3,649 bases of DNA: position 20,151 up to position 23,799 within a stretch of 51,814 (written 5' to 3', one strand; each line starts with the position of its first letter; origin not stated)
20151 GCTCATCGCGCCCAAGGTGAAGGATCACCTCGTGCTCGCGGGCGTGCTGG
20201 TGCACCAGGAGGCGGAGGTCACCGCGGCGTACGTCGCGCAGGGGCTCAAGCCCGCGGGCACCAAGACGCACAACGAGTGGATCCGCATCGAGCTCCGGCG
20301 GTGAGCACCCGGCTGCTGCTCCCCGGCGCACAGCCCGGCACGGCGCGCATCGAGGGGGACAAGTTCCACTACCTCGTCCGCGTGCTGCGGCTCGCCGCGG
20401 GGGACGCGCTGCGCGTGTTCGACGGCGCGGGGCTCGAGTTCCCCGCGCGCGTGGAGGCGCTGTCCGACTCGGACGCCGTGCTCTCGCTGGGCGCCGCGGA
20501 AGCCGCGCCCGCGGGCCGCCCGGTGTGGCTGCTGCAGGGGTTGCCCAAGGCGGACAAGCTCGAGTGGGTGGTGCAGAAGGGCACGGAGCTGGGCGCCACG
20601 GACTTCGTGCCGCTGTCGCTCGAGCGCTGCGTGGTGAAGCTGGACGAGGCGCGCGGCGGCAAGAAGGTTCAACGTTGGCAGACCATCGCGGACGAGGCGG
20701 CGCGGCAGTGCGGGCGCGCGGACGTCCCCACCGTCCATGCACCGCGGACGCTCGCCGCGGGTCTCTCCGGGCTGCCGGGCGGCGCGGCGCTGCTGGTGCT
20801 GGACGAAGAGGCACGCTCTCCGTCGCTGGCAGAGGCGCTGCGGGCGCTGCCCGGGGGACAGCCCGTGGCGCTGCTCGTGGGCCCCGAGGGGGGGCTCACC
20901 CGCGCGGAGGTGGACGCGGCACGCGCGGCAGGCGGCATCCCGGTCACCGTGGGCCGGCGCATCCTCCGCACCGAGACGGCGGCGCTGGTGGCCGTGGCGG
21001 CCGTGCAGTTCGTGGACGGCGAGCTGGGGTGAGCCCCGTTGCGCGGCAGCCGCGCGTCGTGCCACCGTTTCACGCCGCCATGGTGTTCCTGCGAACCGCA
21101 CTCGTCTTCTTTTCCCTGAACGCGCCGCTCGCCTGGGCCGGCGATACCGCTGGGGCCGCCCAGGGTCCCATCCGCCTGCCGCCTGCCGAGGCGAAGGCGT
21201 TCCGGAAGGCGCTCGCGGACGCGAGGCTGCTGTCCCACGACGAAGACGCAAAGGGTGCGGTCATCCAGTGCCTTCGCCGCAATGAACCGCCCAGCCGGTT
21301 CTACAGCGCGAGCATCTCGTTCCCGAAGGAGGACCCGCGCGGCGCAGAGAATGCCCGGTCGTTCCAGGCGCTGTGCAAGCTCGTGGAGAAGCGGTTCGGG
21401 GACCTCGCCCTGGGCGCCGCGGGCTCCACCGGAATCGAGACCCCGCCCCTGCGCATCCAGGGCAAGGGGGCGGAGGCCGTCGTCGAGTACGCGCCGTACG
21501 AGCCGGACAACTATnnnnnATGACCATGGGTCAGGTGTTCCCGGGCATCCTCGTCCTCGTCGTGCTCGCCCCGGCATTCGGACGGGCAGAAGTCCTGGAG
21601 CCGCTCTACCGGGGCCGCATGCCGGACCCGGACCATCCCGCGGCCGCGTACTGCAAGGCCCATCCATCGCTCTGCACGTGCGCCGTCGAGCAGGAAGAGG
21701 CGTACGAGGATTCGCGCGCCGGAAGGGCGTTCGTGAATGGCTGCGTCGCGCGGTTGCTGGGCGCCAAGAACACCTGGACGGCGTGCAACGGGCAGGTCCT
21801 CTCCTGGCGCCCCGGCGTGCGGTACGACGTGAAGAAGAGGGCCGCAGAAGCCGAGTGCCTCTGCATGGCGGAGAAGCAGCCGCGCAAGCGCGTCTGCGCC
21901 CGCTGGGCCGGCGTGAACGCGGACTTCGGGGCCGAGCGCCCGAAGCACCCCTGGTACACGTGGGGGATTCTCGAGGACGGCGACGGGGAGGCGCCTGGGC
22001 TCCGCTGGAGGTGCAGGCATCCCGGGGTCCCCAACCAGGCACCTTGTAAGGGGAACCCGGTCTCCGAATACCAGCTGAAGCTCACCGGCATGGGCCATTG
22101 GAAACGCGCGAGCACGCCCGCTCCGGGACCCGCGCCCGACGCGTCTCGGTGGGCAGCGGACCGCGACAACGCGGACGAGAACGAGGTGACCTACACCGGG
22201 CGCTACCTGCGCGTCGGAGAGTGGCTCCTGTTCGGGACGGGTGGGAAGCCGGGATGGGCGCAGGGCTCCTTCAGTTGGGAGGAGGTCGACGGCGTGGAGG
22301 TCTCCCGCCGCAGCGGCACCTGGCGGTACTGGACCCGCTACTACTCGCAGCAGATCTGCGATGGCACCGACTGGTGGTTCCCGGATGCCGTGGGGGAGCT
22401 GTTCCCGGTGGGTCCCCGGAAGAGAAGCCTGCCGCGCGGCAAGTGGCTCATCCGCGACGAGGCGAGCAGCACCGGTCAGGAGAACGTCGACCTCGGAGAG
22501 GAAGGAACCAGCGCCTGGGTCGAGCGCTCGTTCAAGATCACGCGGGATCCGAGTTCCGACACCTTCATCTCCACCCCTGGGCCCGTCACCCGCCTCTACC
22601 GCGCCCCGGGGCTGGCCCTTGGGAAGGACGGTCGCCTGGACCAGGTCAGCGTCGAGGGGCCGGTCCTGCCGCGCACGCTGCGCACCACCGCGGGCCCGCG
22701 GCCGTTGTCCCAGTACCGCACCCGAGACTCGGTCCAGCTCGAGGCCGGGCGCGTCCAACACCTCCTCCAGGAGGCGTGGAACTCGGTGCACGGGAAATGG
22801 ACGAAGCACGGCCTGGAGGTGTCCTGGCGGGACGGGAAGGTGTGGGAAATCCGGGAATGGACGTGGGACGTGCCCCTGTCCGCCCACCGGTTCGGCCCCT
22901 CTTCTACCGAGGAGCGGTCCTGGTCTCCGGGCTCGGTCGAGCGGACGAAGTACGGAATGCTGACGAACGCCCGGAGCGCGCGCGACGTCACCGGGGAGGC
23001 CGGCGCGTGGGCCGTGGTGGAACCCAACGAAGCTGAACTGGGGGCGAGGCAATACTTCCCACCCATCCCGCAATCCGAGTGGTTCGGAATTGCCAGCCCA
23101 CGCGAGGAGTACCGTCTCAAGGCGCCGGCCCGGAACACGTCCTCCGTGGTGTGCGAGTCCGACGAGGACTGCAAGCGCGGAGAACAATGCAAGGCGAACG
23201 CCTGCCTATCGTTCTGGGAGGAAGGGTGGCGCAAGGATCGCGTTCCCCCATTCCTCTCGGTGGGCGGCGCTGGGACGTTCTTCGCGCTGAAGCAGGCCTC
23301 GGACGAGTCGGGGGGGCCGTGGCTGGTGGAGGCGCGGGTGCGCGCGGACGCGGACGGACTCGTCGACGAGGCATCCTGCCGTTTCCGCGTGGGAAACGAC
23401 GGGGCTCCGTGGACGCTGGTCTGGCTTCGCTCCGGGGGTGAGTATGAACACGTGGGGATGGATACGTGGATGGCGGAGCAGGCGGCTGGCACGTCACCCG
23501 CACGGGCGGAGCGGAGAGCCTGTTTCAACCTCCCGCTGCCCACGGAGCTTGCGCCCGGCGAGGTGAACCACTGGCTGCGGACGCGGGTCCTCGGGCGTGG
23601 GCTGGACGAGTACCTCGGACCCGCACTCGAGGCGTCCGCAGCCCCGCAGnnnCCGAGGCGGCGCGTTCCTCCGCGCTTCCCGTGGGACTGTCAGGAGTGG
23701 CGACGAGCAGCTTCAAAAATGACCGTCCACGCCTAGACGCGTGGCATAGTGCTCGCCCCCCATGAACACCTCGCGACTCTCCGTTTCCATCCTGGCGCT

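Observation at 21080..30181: Tight five-gene cluster of only exported proteins and lipoproteins of unknown families, bracketed by two paralogues: best candidate for an undescribed envelope or extracellular system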

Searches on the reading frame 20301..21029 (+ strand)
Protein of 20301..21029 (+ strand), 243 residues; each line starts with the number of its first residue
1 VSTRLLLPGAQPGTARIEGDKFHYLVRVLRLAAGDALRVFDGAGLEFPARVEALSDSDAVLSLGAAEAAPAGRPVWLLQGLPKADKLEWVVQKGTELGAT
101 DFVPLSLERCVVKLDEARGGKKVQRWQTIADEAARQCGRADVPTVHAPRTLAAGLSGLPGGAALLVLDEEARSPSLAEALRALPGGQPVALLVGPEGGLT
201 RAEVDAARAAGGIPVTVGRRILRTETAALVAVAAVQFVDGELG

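Call 41: search_protein_families(library=pfam, proteins=[window:20301-21029:+], max_evalue=0.001)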
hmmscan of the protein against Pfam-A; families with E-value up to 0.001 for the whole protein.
window:20301-21029:+ (243 aa): 2 families
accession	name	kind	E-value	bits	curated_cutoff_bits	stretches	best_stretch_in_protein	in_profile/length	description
PF04452.19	Methyltrans_RNA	-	6.8e-49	166.1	23.9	1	74-236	6-165/165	RNA methyltransferase domain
PF20260.4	PUA_4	-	3.3e-12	46.7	23.9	1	17-59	1-43/48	RNA methyltransferase PUA domain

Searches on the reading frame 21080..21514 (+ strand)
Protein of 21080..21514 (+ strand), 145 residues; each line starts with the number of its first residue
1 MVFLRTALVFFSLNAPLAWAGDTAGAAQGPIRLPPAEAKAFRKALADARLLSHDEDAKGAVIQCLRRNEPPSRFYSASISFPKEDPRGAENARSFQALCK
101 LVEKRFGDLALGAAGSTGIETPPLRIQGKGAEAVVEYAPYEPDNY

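Call 5: search_protein_families(library=pfam, proteins=[window:21080-21514:+], max_evalue=1)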
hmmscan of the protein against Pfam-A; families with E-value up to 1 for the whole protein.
window:21080-21514:+ (145 aa): 1 family
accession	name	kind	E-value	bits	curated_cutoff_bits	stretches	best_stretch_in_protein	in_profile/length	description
PF09438.16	DUF2017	-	0.035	14.7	25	1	24-51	106-133/179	Domain of unknown function (DUF2017)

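Call 6: search_protein_families(library=ncbifam, proteins=[window:21080-21514:+], max_evalue=1)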
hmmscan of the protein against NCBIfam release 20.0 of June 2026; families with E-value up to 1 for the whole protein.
window:21080-21514:+ (145 aa): 0 families

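Call 56: search_protein_families(library=padloc, proteins=[window:21080-21514:+], max_evalue=0.1)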
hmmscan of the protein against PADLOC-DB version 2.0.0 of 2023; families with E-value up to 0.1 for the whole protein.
window:21080-21514:+ (145 aa): 0 families

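Call 57: search_protein_families(library=phrogs, proteins=[window:21080-21514:+], max_evalue=0.1)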
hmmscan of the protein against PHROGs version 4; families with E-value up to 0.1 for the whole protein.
window:21080-21514:+ (145 aa): 0 families

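Call 94: search_solved_structures(query=window:21080-21514:+, max_evalue=1)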
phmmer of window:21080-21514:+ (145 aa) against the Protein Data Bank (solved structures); distinct sequences matched with E-value up to 1: 0.
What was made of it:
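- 21080..21517 (+): g1: small secreted protein (145 aa, signal peptide, 2 Cys). A lineage-specific accessory gene. No family or PDB match (calls 5, 6, 94).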

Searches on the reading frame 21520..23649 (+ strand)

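Call 5: search_protein_families(library=pfam, proteins=[window:21520-23649:+], max_evalue=1)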
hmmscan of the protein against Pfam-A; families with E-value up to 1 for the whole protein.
window:21520-23649:+ (710 aa): 1 family
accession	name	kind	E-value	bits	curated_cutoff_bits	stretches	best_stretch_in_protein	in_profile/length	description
PF23416.1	DUF7107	-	0.0049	17.6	24.6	1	541-563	25-47/48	Domain of unknown function (DUF7107)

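Call 6: search_protein_families(library=ncbifam, proteins=[window:21520-23649:+], max_evalue=1)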
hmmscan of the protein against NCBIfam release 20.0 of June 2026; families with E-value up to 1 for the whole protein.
window:21520-23649:+ (710 aa): 1 family
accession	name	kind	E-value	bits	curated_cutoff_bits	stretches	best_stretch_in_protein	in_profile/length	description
TIGR04201.1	Myxo_Cys_RPT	repeat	0.73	10.1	25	0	545-562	5-22/22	Cys-rich repeat-containing protein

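Call 56: search_protein_families(library=padloc, proteins=[window:21520-23649:+], max_evalue=0.1)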
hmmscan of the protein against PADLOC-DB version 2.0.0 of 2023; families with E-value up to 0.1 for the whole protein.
window:21520-23649:+ (710 aa): 0 families

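Call 57: search_protein_families(library=phrogs, proteins=[window:21520-23649:+], max_evalue=0.1)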
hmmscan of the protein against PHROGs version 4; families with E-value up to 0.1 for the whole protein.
window:21520-23649:+ (710 aa): 0 families
